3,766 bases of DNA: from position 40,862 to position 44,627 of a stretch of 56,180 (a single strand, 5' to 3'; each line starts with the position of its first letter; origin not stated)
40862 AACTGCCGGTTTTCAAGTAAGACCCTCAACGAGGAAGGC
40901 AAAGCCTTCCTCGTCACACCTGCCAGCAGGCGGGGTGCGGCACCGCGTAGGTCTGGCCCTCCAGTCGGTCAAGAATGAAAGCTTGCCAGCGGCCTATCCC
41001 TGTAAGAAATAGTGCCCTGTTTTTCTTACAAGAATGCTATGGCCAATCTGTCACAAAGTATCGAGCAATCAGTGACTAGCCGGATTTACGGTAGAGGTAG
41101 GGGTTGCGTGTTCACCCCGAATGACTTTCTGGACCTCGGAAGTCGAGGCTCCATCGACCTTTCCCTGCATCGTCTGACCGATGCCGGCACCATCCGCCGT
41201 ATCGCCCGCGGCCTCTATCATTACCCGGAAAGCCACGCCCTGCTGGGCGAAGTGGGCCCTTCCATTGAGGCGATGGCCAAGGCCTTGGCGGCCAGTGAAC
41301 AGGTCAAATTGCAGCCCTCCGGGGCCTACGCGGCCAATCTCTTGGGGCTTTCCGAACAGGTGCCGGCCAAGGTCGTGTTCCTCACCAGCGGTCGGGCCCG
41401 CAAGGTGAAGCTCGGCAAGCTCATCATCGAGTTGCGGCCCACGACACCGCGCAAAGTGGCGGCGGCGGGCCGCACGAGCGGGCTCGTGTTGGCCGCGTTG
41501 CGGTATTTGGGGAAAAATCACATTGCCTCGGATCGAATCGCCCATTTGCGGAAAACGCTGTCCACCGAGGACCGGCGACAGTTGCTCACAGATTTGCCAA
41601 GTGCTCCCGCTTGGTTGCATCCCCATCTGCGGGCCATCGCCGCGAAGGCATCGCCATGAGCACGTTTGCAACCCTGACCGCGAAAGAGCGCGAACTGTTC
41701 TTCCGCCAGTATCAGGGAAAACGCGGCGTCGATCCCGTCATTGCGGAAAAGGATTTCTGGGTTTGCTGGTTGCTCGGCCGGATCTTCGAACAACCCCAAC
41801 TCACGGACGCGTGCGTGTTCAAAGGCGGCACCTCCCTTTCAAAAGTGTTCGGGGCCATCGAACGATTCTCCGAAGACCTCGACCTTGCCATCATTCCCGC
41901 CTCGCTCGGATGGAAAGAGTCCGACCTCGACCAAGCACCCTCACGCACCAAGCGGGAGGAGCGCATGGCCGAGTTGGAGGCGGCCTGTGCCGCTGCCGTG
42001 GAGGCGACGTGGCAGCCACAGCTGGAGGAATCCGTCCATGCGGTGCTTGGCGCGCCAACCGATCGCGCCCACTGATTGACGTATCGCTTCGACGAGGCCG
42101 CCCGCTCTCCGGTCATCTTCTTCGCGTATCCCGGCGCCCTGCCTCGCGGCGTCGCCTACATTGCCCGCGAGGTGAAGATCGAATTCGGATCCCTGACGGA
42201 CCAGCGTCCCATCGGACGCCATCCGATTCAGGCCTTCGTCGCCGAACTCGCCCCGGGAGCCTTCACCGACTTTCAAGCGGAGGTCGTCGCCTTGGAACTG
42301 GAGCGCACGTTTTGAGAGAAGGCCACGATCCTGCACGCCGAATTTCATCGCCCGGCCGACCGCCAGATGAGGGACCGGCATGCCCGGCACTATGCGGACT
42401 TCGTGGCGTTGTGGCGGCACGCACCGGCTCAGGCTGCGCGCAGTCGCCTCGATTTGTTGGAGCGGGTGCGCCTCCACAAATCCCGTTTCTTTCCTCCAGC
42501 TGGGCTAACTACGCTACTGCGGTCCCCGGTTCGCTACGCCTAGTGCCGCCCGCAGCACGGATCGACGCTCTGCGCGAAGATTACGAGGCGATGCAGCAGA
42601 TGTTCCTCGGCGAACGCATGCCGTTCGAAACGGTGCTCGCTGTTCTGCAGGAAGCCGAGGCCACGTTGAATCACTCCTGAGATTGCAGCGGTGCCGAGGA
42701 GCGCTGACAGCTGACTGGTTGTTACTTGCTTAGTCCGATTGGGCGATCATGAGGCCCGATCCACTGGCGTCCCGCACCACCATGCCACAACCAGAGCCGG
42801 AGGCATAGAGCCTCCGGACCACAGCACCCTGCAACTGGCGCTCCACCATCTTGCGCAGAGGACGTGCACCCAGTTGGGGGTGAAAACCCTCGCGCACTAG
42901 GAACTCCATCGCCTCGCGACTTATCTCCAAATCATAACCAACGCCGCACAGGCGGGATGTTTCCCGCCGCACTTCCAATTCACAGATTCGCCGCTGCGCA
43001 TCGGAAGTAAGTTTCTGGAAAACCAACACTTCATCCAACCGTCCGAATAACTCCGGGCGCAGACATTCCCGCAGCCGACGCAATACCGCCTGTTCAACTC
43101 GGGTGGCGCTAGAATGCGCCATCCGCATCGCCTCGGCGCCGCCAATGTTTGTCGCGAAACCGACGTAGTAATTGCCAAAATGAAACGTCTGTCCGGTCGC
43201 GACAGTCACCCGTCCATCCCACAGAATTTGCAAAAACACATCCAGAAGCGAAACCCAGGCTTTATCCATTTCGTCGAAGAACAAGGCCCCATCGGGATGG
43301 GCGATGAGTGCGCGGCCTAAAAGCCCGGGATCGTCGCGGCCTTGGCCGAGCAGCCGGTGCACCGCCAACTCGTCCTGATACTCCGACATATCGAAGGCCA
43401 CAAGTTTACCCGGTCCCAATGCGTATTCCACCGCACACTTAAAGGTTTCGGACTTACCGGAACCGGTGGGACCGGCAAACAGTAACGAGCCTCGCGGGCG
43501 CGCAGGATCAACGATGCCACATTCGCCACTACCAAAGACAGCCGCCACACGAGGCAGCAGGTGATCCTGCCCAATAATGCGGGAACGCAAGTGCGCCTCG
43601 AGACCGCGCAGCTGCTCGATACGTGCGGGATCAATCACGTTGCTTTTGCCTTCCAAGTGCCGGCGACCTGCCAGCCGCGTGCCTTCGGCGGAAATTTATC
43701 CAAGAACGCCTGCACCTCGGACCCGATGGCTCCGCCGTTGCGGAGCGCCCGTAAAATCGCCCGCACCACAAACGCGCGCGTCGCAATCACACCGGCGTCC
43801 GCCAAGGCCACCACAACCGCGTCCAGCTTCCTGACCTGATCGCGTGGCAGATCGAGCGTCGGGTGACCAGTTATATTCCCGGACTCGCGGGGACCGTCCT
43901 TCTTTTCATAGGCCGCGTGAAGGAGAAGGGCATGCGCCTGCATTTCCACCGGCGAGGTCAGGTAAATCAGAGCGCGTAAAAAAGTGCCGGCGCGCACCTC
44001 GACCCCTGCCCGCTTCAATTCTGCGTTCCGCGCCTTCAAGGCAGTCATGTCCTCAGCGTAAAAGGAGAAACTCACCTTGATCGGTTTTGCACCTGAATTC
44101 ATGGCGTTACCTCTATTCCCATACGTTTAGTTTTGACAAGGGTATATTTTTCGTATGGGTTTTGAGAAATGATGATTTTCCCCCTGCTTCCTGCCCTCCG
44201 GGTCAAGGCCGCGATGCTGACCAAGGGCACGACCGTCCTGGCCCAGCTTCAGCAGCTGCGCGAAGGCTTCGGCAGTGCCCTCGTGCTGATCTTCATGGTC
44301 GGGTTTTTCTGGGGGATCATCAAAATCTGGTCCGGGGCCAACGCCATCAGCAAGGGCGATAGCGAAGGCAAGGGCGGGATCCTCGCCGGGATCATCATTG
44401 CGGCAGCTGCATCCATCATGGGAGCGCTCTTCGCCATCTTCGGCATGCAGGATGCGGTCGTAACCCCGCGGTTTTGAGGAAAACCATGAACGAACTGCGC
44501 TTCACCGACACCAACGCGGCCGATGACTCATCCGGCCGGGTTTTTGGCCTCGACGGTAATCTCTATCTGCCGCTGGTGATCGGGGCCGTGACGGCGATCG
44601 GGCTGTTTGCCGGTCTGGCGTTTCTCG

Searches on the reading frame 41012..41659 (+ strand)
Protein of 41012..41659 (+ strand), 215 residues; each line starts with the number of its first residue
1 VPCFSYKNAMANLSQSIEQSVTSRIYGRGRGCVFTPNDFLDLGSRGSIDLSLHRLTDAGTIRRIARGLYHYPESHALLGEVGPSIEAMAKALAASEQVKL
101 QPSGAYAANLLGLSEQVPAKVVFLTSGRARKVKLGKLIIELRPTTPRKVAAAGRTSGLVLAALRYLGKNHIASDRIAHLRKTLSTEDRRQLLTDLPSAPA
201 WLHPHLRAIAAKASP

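Call 84: search_protein_families(library=pfam, proteins=[window:41012-41659:+], max_evalue=0.01)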
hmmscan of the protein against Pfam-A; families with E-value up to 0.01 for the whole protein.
window:41012-41659:+ (215 aa): 2 families
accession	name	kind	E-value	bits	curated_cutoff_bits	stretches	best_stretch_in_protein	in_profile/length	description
PF19570.5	DUF6088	-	8.9e-42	143.2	25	1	24-190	5-171/172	Family of unknown function (DUF6088)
PF13338.12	AbiEi_4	-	0.00011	22.7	25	1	33-69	13-46/49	Transcriptional regulator, AbiEi antitoxin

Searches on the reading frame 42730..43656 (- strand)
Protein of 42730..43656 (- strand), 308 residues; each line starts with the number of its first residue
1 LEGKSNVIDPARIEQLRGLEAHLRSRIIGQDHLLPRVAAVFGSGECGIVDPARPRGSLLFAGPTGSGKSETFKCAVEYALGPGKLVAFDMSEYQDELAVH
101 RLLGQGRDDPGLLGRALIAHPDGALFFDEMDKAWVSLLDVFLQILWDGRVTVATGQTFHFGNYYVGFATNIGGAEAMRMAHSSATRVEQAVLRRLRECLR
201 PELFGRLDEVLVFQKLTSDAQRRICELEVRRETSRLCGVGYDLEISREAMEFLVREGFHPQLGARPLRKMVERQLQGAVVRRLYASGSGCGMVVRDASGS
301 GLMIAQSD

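Call 6: search_protein_families(library=pfam, proteins=[window:42730-43656:-], max_evalue=0.1)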
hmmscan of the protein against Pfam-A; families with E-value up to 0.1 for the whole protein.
window:42730-43656:- (308 aa): 6 families
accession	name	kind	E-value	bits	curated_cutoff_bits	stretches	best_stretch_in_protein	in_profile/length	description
PF07724.20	AAA_2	-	5.4e-23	82.3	27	1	53-210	1-166/166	AAA domain (Cdc48 subfamily)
PF10431.15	ClpB_D2-small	-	1.8e-12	47.5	21.9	1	216-283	1-68/81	C-terminal, D2-small domain, of ClpB protein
PF00437.27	T2SSE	-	0.0018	17.4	24.9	1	53-79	140-166/370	Type II/IV secretion system protein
PF01078.27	Mg_chelatase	-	0.0075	16.1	20.3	0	114-209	100-195/207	Magnesium chelatase, subunit ChlI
PF13555.12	AAA_29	-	0.04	14.1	27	0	53-84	20-50/61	P-loop containing region of AAA domain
PF07728.20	AAA_5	-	0.053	14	22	0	58-156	2-101/139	AAA domain (dynein-related subfamily)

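Call 7: search_protein_families(library=ncbifam, proteins=[window:42730-43656:-], max_evalue=0.1)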
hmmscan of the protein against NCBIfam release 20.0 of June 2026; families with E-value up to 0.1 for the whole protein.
window:42730-43656:- (308 aa): 12 families
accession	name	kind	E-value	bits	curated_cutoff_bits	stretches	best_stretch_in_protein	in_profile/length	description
TIGR03346.1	chaperone_ClpB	equivalog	3.4e-56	191.1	1232.1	1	13-285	553-832/853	ATP-dependent chaperone ClpB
TIGR02639.1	ClpA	equivalog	4.9e-47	160.6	993.15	1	11-282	443-718/734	ATP-dependent Clp protease ATP-binding subunit ClpA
NF008118.0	PRK10865.1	equivalog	1.9e-45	155.1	1417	1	14-292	557-842/857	ATP-dependent chaperone ClpB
NF008263.0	PRK11034.1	equivalog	2.6e-36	124.8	1350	1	14-283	447-720/758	ATP-dependent Clp protease ATP-binding subunit ClpA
NF033606.1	heat_AAA_ClpK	exception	8.2e-36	123.2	1900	1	14-291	602-891/949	heat shock survival AAA family ATPase ClpK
TIGR03345.1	VI_ClpV1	equivalog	1.4e-32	112.9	884.95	1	12-283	553-835/852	type VI secretion system ATPase TssH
NF033607.0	disagg_AAA_ClpG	exception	2.6e-31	108.4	1900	1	14-279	581-857/932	AAA family protein disaggregase ClpG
NF003745.1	PRK05342.1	equivalog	1.5e-05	24.1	359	1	163-276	262-377/418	ATP-dependent Clp protease ATP-binding subunit ClpX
TIGR01420.1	pilT_fam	subfamily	0.017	14.4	319.1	1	53-78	120-145/343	PilT/PilU family type 4a pilus ATPase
TIGR00382.1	clpX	equivalog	0.03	13.3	370.75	0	195-275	298-382/414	ATP-dependent protease ATP-binding subunit ClpX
TIGR02533.1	type_II_gspE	equivalog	0.077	11.6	630.25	0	53-76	241-264/486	type II secretion system ATPase GspE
NF007755.0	PRK10436.1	equivalog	0.097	11.3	617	0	53-78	217-242/465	type II secretion system protein GspE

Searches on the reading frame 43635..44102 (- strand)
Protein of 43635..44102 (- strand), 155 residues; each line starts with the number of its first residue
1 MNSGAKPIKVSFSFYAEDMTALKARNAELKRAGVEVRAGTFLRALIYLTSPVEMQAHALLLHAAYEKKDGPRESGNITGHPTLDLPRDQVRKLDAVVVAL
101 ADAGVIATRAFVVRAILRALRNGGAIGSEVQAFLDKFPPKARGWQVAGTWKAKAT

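Call 18: search_protein_families(library=pfam, proteins=[window:43635-44102:-], max_evalue=0.01)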
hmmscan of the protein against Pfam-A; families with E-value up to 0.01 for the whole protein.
window:43635-44102:- (155 aa): 0 families

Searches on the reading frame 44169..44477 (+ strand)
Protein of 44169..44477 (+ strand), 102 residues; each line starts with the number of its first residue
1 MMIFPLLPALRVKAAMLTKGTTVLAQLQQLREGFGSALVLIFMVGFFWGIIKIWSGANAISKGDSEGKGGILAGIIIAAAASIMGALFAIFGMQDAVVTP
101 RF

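Call 30: search_protein_families(library=pfam, proteins=[window:44169-44477:+], max_evalue=0.05)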
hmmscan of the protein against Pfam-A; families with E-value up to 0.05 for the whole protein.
window:44169-44477:+ (102 aa): 0 families
